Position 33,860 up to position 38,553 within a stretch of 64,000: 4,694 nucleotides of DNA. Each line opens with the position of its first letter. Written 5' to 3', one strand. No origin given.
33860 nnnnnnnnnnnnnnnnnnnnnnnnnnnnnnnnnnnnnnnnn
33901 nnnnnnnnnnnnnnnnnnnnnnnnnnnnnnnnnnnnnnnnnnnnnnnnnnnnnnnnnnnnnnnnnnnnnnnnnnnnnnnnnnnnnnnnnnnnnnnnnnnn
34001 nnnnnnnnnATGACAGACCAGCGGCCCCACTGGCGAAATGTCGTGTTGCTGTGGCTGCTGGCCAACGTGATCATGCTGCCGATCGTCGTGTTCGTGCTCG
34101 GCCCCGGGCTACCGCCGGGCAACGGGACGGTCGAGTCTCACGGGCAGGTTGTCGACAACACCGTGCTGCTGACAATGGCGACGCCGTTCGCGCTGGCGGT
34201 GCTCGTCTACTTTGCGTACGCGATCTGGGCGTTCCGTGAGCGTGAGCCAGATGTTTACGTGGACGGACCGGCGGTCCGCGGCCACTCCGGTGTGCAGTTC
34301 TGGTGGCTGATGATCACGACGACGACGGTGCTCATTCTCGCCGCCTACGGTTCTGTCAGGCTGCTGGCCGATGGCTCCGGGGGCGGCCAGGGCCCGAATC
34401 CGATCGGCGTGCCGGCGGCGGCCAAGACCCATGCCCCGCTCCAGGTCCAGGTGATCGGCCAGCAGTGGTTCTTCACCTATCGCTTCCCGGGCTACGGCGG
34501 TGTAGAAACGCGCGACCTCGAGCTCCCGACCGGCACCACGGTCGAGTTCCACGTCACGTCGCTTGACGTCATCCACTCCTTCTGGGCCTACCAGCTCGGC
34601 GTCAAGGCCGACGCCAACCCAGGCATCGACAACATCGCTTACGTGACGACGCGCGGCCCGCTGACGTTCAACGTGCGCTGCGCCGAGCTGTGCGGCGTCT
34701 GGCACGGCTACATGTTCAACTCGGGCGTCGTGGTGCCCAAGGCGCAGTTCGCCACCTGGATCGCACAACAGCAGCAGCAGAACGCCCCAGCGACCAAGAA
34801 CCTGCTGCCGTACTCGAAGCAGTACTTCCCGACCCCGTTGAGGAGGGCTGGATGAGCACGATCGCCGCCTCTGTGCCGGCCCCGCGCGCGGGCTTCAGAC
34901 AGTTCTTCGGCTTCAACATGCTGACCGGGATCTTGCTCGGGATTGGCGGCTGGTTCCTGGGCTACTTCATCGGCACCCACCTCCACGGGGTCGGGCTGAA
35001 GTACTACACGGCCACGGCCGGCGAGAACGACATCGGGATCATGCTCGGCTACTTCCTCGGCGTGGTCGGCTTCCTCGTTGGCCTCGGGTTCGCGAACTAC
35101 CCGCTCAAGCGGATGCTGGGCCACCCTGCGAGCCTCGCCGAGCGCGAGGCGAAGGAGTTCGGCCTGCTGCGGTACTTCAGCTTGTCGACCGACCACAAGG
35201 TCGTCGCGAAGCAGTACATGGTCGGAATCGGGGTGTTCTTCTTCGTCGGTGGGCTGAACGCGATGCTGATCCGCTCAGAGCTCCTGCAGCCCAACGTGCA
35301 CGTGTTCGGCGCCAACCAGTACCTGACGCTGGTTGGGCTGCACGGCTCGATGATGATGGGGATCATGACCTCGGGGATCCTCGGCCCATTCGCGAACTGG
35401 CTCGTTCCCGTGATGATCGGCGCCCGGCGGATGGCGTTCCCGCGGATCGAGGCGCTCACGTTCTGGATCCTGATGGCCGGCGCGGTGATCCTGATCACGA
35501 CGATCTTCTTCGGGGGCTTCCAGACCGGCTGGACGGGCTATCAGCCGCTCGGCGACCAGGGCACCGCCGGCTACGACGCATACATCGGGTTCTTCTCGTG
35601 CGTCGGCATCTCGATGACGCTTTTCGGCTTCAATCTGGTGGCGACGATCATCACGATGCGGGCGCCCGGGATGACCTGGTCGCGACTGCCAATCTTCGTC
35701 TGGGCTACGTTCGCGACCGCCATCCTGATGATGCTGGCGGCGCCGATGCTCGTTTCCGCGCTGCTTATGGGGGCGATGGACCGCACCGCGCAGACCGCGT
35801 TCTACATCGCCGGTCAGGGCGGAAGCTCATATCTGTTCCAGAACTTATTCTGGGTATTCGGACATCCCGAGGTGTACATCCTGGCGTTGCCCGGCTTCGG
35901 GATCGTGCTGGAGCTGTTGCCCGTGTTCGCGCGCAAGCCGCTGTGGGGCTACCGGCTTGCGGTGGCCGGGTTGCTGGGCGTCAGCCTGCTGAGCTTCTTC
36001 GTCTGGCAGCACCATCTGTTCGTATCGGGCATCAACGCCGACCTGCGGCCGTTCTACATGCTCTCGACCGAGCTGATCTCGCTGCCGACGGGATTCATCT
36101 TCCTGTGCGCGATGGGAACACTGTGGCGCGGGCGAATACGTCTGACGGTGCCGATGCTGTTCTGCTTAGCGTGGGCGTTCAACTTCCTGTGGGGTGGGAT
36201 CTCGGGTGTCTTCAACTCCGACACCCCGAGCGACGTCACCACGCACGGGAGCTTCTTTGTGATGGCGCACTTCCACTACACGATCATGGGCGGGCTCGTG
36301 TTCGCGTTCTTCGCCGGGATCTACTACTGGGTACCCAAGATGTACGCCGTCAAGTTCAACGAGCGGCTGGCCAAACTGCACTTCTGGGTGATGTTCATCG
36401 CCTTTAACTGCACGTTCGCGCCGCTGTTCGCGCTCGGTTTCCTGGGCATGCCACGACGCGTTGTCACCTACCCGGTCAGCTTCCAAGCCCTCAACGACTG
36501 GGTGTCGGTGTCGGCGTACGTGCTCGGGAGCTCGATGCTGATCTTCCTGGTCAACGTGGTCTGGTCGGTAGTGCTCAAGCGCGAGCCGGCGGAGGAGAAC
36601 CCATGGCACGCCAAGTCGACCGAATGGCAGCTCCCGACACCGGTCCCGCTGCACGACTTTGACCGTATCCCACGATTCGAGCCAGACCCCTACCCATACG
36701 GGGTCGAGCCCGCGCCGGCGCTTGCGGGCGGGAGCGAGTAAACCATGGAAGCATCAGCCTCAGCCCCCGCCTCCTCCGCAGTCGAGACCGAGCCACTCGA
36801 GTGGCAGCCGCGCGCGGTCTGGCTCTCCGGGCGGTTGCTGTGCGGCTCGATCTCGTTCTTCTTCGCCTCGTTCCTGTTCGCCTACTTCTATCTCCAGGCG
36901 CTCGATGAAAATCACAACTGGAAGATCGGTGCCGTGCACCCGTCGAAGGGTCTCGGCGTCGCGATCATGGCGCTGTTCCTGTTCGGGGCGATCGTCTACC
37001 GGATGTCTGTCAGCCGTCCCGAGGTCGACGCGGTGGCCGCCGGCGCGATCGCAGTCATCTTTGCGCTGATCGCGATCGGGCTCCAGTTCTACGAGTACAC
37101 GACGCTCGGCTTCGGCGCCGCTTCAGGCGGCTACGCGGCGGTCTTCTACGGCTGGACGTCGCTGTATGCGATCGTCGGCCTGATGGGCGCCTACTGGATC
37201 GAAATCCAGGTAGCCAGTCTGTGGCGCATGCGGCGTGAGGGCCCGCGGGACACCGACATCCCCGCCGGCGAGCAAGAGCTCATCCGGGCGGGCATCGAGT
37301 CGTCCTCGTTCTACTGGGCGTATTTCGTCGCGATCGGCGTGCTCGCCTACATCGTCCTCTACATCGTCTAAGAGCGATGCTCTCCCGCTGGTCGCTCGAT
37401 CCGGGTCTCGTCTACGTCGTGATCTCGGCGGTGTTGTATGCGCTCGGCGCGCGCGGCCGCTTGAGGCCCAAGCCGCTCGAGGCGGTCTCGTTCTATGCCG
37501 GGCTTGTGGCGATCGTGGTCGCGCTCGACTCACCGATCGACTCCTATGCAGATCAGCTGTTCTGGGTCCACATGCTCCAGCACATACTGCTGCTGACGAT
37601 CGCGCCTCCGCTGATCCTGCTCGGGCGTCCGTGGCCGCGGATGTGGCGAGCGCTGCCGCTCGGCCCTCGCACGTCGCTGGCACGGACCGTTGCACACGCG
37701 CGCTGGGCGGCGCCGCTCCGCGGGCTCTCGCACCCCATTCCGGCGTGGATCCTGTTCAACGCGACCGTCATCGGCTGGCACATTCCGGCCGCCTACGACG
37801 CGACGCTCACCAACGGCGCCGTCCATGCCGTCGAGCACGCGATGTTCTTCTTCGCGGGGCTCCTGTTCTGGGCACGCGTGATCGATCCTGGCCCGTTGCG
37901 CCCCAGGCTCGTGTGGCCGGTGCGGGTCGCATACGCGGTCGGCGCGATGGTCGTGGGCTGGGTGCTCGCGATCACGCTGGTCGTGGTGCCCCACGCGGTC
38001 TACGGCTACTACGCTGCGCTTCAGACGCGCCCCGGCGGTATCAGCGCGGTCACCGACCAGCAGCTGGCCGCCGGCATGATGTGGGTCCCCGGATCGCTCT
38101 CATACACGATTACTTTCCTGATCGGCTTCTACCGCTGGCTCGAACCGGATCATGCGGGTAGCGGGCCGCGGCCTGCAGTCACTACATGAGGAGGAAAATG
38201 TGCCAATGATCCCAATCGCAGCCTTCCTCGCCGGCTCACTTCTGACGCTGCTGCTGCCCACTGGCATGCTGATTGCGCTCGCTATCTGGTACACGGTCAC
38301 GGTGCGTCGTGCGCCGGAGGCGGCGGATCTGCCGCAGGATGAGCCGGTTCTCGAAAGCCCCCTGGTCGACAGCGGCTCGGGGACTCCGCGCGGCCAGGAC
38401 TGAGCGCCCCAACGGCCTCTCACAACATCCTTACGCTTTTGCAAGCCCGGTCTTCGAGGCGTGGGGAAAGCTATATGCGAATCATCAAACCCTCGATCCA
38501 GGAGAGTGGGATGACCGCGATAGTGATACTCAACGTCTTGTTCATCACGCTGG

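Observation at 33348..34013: Cupredoxin-like protein with a non-standard metal site heads the oxidase operon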

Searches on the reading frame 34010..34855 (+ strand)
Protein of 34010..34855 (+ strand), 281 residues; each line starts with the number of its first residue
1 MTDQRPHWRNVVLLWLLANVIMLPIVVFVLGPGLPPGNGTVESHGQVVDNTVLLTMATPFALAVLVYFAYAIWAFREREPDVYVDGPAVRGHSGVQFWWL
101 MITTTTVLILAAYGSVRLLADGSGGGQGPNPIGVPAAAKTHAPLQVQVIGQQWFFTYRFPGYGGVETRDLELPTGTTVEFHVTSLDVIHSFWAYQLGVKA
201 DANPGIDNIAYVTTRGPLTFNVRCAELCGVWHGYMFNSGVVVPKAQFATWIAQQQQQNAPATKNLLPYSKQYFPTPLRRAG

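Call 5: search_protein_families(library=pfam, proteins=[window:34010-34855:+], max_evalue=0.01)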
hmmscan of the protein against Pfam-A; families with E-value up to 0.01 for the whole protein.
window:34010-34855:+ (281 aa): 1 family
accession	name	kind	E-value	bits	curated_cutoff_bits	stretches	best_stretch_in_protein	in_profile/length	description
PF00116.26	COX2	-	1.4e-15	57.7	22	1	170-235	48-113/120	Cytochrome C oxidase subunit II, periplasmic domain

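Call 6: search_protein_families(library=ncbifam, proteins=[window:34010-34855:+], max_evalue=0.01)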
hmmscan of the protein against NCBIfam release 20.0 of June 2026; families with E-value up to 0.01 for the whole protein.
window:34010-34855:+ (281 aa): 5 families
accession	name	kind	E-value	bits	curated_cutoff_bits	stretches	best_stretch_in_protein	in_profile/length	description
TIGR02866.1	CoxB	equivalog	6.1e-35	120.6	147.7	1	47-251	9-201/202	cytochrome c oxidase subunit II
NF050117.1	aa3_CtaC_Actin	exception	3.6e-19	68.9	250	1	166-252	157-243/244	aa3-type cytochrome oxidase subunit II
NF007816.0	PRK10525.1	equivalog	2.8e-10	39.8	511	1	138-258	121-242/318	cytochrome o ubiquinol oxidase subunit II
TIGR01432.1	QOXA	equivalog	1.9e-09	37.2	240.95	1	61-252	44-224/227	cytochrome aa3 quinol oxidase subunit II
TIGR01433.1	CyoA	equivalog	5.1e-08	32.6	266.2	1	138-253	109-224/226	ubiquinol oxidase subunit II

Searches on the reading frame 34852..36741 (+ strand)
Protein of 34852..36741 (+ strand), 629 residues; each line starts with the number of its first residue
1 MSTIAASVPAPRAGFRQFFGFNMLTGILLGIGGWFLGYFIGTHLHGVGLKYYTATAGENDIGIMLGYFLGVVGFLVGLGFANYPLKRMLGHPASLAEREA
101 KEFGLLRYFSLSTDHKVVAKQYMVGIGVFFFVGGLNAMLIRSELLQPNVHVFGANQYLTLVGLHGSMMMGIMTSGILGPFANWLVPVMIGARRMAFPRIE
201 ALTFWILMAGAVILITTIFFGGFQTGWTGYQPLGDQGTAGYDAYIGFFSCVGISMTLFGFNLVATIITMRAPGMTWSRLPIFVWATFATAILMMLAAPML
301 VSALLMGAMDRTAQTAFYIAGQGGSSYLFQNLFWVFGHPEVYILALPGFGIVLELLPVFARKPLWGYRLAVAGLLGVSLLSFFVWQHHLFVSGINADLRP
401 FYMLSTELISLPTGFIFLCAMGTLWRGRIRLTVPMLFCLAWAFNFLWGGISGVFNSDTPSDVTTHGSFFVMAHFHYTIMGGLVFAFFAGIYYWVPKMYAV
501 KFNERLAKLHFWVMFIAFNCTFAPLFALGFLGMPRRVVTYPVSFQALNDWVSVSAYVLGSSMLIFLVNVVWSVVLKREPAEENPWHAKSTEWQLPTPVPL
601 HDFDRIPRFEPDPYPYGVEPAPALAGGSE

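Call 5: search_protein_families(library=pfam, proteins=[window:34852-36741:+], max_evalue=0.01)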
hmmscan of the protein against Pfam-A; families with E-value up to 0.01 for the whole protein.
window:34852-36741:+ (629 aa): 1 family
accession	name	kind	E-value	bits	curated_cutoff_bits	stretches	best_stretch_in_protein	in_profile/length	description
PF00115.25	COX1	-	1e-123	413.9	34.8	1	118-556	2-435/436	Cytochrome C and Quinol oxidase polypeptide I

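Call 6: search_protein_families(library=ncbifam, proteins=[window:34852-36741:+], max_evalue=0.01)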
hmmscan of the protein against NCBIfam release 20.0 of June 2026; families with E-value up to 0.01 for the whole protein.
window:34852-36741:+ (629 aa): 6 families
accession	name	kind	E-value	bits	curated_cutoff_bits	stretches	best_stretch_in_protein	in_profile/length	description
TIGR02891.1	CtaD_CoxA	equivalog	8.7e-164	545.9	670.75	1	111-608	3-503/504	cytochrome c oxidase subunit I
NF050116.1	cyt_aa3_Actin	exception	3.3e-139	465.1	880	1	112-609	5-507/522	aa3-type cytochrome oxidase subunit I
TIGR02882.1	QoxB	equivalog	9e-121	404.3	1015.5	1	111-610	46-551/643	cytochrome aa3 quinol oxidase subunit I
TIGR02843.1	CyoB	equivalog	3.6e-115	385.9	1020.35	1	109-610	47-558/646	cytochrome o ubiquinol oxidase subunit I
NF011592.0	PRK15017.1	equivalog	3e-87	293.9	1271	1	109-609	48-558/663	cytochrome o ubiquinol oxidase subunit I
NF041075.1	quin_ox_SoxB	equivalog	1.5e-23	83.6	700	1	129-574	7-455/468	proton pump complex quinol oxidase subunit SoxB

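Call 55: search_solved_structures(query=window:34852-36738:+, max_evalue=1e-50, show_alignments=2)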
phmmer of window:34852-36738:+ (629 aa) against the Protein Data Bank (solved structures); distinct sequences matched with E-value up to 1e-50: 40.
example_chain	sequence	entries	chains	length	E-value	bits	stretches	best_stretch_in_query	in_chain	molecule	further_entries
6adq_F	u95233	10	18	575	2.5e-118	399.7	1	98-612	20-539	Cytochrome c oxidase subunit 1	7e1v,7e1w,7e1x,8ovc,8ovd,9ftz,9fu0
7rh6_R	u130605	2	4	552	3.9e-118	399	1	100-612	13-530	Cytochrome c oxidase subunit 1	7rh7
7rh5_R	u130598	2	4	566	4.2e-118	398.9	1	100-612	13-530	Cytochrome c oxidase subunit 1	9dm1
8hcr_F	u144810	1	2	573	1.1e-117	397.5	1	106-612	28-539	Probable cytochrome c oxidase subunit 1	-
9wcx_I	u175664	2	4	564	3.9e-115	389.1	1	109-612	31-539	Cytochrome c oxidase subunit 1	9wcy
6hwh_V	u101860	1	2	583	1.6e-114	387.1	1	102-612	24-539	Cytochrome c oxidase subunit 1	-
7q21_D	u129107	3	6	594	3.5e-110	372.8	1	110-612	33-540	Cytochrome c oxidase subunit 1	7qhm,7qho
2yev_A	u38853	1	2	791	4e-106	359.3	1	106-612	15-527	CYTOCHROME C OXIDASE POLYPEPTIDE I+III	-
7jro_a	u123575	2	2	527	6.6e-106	358.6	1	111-610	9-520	COX1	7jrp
6koc_A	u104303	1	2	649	6.7e-104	352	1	111-608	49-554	AA3-600 quinol oxidase subunit I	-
6kob_A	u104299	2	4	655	6.9e-104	351.9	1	111-608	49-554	AA3-600 quinol oxidase subunit I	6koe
3ehb_A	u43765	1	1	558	2.1e-100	340.4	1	146-610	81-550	Cytochrome c oxidase subunit 1-beta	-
1ar1_A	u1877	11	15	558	4.7e-100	339.3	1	146-610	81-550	CYTOCHROME C OXIDASE | Cytochrome c oxidase subunit 1-beta | Cytochrome c oxidase subunit 1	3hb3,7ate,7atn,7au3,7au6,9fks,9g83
1qle_A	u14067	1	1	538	4.9e-100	339.2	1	146-610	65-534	CYTOCHROME C OXIDASE POLYPEPTIDE I-BETA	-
6giq_a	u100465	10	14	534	2.5e-99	336.9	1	111-567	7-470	Cytochrome c oxidase subunit 1 | CYTOCHROME C OXIDASE SUBUNIT 1; SYNONYM: CYTOCHROME C OXIDASE POLYPEPTIDE I, COX1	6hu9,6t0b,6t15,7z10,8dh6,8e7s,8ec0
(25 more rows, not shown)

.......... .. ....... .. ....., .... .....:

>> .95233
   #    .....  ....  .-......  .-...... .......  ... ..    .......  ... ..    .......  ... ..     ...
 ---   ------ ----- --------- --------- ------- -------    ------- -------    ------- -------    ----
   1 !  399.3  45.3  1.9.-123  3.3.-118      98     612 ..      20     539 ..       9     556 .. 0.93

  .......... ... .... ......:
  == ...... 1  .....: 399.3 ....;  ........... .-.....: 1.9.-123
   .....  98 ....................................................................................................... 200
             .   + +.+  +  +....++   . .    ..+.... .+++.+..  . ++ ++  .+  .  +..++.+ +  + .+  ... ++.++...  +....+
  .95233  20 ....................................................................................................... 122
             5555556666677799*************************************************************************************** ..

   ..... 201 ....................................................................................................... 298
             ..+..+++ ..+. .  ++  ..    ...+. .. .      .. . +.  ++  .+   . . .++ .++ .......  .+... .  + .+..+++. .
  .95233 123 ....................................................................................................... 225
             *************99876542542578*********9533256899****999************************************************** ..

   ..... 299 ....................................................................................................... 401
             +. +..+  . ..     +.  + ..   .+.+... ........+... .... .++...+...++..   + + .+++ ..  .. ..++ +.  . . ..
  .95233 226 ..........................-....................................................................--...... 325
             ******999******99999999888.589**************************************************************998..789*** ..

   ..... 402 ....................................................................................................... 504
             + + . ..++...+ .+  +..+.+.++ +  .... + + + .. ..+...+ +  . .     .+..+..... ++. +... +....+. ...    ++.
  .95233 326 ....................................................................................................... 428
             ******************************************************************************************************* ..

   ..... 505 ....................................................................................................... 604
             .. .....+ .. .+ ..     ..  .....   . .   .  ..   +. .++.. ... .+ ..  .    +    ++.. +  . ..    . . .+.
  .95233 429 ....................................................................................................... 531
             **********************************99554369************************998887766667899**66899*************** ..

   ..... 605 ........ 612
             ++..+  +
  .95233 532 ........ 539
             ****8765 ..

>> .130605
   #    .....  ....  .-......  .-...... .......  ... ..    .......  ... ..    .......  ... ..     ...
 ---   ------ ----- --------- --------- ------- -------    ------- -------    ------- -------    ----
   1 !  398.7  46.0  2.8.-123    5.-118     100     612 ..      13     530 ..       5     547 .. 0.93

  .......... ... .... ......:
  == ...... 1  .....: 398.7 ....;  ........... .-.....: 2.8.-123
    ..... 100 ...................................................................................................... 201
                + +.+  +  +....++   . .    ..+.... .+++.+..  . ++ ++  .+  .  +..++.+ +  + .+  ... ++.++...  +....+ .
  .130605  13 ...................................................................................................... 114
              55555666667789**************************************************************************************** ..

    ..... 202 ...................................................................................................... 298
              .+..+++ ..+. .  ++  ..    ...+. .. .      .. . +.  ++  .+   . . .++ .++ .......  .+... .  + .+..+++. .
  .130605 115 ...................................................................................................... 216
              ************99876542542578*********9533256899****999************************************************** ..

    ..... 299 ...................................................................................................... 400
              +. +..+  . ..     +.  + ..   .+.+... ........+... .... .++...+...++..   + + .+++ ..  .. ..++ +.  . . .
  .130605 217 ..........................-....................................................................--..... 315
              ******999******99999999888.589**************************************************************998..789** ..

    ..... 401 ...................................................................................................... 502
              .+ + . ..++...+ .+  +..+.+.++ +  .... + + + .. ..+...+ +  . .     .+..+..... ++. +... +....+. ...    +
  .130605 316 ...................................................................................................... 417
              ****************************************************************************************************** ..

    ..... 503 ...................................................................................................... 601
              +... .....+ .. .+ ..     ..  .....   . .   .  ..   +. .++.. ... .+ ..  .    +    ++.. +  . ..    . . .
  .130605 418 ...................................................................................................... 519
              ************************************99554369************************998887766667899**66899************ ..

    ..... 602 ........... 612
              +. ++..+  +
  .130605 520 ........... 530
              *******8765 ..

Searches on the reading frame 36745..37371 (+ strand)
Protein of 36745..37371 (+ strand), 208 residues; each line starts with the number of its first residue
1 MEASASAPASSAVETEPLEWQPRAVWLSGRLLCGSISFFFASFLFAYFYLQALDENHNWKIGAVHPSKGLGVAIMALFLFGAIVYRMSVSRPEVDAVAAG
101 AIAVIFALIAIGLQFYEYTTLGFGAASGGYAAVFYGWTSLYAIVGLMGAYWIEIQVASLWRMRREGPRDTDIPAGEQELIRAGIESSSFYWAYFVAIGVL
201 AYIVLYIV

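Call 5: search_protein_families(library=pfam, proteins=[window:36745-37371:+], max_evalue=0.01)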
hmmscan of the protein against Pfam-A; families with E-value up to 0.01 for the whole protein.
window:36745-37371:+ (208 aa): 1 family
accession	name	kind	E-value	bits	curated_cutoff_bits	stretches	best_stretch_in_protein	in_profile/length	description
PF00510.24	COX3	-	0.003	17.9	23.8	0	35-207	86-255/258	Cytochrome c oxidase subunit III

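Call 6: search_protein_families(library=ncbifam, proteins=[window:36745-37371:+], max_evalue=0.01)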
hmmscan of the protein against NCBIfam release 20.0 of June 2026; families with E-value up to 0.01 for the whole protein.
window:36745-37371:+ (208 aa): 0 families

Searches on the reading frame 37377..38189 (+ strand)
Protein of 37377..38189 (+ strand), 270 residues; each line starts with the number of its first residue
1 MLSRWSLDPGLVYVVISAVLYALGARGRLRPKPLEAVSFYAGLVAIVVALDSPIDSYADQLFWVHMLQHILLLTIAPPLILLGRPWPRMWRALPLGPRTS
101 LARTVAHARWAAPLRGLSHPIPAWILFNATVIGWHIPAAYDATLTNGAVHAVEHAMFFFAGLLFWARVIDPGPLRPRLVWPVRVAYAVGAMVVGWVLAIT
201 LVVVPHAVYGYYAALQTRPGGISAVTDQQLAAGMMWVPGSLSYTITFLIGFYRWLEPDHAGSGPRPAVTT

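Call 5: search_protein_families(library=pfam, proteins=[window:37377-38189:+], max_evalue=0.01)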
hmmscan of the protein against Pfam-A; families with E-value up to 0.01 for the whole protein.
window:37377-38189:+ (270 aa): 1 family
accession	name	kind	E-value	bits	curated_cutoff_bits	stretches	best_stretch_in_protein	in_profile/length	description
PF09678.15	Caa3_CtaG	-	6.9e-57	193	27.7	1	20-255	2-235/237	Cytochrome c oxidase caa3 assembly factor (Caa3_CtaG)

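Call 6: search_protein_families(library=ncbifam, proteins=[window:37377-38189:+], max_evalue=0.01)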
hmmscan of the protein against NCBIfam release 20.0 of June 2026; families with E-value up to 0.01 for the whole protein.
window:37377-38189:+ (270 aa): 1 family
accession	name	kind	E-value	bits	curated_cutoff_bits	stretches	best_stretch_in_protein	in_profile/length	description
TIGR02737.1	caa3_CtaG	equivalog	2e-14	53.8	279.35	1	35-187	47-187/281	cytochrome c oxidase assembly factor CtaG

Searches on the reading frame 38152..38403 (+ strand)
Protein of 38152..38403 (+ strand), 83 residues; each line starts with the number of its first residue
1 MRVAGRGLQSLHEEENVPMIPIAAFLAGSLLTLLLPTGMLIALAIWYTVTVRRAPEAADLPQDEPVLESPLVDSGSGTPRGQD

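Call 5: search_protein_families(library=pfam, proteins=[window:38152-38403:+], max_evalue=0.01)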
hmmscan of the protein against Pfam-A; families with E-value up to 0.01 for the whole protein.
window:38152-38403:+ (83 aa): 0 families

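Call 6: search_protein_families(library=ncbifam, proteins=[window:38152-38403:+], max_evalue=0.01)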
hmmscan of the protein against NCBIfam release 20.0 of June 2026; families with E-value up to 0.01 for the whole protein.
window:38152-38403:+ (83 aa): 0 families

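Call 58: search_protein_families(library=pfam, proteins=[window:38152-38403:+], max_evalue=5)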
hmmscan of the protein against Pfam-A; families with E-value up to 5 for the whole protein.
window:38152-38403:+ (83 aa): 1 family
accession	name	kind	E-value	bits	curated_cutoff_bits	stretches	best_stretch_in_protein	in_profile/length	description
PF13906.12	AA_permease_C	-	0.56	10.8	27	1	17-50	6-39/51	C-terminus of AA_permease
